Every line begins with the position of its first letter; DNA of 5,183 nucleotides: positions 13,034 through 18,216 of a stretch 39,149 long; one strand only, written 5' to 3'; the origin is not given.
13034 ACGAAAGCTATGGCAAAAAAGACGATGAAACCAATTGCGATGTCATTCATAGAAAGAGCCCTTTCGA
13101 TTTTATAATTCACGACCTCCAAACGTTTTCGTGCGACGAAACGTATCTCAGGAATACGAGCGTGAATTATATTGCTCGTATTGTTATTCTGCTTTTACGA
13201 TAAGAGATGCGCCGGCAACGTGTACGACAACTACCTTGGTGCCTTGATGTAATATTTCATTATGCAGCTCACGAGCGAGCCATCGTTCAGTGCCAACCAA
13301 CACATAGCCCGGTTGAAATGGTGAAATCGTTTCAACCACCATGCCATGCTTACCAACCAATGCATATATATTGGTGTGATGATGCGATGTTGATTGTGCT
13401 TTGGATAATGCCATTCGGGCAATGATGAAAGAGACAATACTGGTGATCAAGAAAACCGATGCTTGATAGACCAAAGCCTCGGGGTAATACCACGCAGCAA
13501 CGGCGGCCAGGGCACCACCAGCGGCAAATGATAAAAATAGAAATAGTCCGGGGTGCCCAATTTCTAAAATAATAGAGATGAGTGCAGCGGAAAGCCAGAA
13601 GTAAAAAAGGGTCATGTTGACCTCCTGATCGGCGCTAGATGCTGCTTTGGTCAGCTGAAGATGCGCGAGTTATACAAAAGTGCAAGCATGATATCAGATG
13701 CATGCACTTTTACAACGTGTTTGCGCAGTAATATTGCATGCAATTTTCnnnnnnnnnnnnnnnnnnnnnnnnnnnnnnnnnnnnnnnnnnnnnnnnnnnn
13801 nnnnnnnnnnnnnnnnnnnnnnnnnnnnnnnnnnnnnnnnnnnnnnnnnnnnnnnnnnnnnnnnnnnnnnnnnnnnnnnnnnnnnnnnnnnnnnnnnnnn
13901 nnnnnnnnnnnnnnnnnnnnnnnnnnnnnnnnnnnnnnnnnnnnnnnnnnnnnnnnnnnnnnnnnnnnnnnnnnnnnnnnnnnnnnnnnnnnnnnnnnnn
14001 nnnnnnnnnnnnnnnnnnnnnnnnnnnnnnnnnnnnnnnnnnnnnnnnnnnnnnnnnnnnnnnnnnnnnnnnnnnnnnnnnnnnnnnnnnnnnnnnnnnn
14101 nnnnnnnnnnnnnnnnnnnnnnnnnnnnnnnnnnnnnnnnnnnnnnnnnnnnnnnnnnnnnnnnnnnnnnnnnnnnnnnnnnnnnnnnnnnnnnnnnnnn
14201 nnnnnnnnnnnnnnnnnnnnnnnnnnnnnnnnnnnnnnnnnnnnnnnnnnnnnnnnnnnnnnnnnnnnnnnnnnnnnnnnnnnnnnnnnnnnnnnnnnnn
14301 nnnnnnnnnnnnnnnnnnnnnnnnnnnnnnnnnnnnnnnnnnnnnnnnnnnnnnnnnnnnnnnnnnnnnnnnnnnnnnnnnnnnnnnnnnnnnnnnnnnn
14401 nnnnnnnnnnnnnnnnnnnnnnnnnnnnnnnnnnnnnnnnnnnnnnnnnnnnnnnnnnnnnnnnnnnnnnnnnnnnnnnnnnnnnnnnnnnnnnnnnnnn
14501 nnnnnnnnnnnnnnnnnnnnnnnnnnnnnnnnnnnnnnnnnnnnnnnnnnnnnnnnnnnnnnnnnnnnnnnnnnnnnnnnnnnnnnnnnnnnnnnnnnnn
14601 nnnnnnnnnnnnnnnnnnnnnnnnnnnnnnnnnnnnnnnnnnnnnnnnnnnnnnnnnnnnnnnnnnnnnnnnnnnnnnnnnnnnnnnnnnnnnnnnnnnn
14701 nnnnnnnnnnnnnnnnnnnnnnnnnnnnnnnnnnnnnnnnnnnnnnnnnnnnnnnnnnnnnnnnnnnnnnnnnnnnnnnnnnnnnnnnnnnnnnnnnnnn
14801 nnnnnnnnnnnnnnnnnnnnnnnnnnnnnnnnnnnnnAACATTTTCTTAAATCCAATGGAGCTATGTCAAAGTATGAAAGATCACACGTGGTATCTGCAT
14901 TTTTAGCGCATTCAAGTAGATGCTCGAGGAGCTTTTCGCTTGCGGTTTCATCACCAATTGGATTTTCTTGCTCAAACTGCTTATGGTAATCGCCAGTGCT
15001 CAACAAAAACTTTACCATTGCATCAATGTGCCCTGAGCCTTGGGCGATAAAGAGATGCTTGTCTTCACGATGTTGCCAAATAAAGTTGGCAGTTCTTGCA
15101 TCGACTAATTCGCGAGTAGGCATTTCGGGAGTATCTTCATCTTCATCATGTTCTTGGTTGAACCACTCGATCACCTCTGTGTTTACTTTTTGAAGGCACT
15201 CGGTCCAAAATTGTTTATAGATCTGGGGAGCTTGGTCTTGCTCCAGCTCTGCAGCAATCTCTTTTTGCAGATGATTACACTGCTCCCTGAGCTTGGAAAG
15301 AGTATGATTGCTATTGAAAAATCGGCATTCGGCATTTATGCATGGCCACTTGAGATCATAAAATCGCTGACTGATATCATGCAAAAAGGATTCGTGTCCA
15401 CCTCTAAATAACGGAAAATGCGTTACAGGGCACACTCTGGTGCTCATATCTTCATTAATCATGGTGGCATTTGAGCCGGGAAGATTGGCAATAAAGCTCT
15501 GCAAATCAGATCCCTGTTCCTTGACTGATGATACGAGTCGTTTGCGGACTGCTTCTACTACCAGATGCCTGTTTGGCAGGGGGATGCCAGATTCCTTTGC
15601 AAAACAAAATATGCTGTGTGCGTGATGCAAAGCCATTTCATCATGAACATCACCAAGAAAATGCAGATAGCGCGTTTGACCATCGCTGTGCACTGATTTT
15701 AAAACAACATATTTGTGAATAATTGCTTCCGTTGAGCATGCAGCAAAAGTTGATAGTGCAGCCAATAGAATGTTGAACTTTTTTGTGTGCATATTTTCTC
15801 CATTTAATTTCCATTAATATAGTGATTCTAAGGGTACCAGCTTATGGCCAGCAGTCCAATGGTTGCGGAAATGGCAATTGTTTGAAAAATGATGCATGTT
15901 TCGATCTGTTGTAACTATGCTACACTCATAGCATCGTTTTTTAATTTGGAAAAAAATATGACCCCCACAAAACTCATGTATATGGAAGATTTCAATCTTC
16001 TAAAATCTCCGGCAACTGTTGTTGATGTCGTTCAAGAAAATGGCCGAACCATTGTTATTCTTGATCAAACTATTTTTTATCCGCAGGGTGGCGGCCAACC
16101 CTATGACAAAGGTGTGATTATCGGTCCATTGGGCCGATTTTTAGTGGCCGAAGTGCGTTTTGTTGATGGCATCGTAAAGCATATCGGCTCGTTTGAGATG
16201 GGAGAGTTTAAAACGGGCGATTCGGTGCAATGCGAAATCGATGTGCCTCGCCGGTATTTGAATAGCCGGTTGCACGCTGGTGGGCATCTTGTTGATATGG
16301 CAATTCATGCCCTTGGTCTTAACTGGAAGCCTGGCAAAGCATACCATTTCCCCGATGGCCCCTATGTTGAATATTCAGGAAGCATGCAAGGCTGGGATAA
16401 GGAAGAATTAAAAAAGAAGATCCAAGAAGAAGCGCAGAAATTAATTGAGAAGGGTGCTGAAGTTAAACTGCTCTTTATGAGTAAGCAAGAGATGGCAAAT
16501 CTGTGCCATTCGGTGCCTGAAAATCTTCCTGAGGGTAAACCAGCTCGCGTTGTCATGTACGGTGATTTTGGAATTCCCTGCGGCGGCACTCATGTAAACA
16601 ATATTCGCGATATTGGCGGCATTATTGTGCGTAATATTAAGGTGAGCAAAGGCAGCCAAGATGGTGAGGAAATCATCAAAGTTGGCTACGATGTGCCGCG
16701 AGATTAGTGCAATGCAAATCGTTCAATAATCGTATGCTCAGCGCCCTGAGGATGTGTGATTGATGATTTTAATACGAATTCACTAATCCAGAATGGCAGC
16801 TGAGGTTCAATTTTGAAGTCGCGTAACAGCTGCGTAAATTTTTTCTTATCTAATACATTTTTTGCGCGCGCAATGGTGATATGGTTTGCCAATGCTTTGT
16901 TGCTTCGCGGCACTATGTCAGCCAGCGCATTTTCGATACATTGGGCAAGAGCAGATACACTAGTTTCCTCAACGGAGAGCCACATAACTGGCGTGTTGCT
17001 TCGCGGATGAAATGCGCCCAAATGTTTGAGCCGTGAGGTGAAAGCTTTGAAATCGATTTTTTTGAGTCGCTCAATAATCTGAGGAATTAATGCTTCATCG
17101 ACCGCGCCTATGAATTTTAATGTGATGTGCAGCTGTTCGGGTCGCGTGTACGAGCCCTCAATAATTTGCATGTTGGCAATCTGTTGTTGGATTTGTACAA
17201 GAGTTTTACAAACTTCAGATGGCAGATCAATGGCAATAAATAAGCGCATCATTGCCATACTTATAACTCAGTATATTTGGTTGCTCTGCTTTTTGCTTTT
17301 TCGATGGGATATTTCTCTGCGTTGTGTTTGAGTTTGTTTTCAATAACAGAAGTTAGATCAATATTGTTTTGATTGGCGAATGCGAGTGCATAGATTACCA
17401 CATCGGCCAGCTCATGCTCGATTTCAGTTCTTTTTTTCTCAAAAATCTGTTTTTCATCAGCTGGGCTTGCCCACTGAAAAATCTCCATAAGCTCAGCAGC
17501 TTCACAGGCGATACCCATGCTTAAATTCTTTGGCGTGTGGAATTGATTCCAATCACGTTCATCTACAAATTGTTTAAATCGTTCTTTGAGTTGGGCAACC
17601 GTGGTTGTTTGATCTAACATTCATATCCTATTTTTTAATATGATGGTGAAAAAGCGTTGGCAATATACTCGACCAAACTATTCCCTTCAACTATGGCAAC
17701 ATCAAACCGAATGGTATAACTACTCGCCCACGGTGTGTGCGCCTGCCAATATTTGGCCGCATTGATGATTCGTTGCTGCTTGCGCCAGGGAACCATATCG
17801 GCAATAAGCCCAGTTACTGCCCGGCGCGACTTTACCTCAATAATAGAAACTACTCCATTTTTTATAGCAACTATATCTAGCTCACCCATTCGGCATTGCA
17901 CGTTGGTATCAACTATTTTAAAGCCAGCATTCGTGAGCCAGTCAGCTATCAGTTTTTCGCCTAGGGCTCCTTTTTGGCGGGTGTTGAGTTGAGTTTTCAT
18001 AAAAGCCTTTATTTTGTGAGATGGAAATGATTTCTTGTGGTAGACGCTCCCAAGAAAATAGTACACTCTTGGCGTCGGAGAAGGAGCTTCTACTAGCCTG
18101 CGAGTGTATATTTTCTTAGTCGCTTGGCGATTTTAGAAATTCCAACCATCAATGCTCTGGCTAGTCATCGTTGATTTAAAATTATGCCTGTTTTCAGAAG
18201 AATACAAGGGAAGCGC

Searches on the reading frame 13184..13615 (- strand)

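Call 44: search_protein_families(library=pfam, proteins=[window:13184-13615:-], max_evalue=0.0001)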
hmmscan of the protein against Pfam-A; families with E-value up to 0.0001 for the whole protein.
window:13184-13615:- (143 aa): 1 family
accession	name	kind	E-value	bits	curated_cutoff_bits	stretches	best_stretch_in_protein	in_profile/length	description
PF01957.25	NfeD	-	1.4e-10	41.7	29.1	1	85-141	3-56/57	NfeD-like C-terminal, partner-binding domain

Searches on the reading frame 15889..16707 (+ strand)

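Call 44: search_protein_families(library=pfam, proteins=[window:15889-16707:+], max_evalue=0.0001)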
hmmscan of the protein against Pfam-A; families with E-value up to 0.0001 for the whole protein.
window:15889-16707:+ (272 aa): 2 families
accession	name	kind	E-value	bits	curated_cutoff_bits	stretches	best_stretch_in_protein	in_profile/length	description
PF01411.24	tRNA-synt_2c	-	1.8e-17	63.5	30.3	1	39-119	470-550/552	tRNA synthetases class II (A)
PF07973.19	tRNA_SAD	-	3.6e-06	27.3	24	1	220-259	2-37/44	Threonyl and Alanyl tRNA synthetase second additional domain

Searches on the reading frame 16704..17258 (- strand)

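Call 44: search_protein_families(library=pfam, proteins=[window:16704-17258:-], max_evalue=0.0001)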
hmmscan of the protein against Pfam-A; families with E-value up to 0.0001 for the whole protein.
window:16704-17258:- (184 aa): 3 families
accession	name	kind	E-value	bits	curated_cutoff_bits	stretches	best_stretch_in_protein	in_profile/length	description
PF02834.22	LigT_PEase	-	3.1e-20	72.6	23.3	1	10-90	1-84/87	LigT like Phosphoesterase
PF13563.12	2_5_RNA_ligase2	-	3.8e-12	46.9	27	1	34-163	18-145/152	2'-5' RNA ligase superfamily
PF10469.15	AKAP7_NLS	-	1.6e-07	31.9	24.4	1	7-143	4-160/208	AKAP7 2'5' RNA ligase-like domain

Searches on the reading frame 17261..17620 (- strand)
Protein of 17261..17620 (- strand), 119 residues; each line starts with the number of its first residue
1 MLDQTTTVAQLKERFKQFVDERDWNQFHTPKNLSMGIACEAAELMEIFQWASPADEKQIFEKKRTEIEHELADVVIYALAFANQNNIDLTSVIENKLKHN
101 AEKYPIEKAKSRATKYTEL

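Call 44: search_protein_families(library=pfam, proteins=[window:17261-17620:-], max_evalue=0.0001)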
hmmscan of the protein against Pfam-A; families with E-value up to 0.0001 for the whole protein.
window:17261-17620:- (119 aa): 2 families
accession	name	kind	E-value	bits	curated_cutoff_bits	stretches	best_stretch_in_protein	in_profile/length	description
PF12643.12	MazG-like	-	1.2e-17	64.3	27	1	39-119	5-85/85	MazG-like family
PF03819.22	MazG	-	1.7e-05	25.4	22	1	29-98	2-64/74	MazG nucleotide pyrophosphohydrolase domain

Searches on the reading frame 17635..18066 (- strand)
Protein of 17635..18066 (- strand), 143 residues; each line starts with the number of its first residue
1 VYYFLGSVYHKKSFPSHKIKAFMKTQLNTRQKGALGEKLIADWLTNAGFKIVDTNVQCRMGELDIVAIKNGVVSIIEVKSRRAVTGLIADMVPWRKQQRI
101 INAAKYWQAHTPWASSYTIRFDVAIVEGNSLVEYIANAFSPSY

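Call 44: search_protein_families(library=pfam, proteins=[window:17635-18066:-], max_evalue=0.0001)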
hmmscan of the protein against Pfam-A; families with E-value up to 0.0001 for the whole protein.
window:17635-18066:- (143 aa): 2 families
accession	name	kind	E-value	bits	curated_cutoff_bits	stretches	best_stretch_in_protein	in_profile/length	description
PF02021.23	UPF0102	-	2.3e-20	73.2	23.6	1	36-126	1-80/80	Uncharacterised protein family UPF0102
PF08378.17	NERD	-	4.8e-06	27.5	22.1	1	32-97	1-72/111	Nuclease-related domain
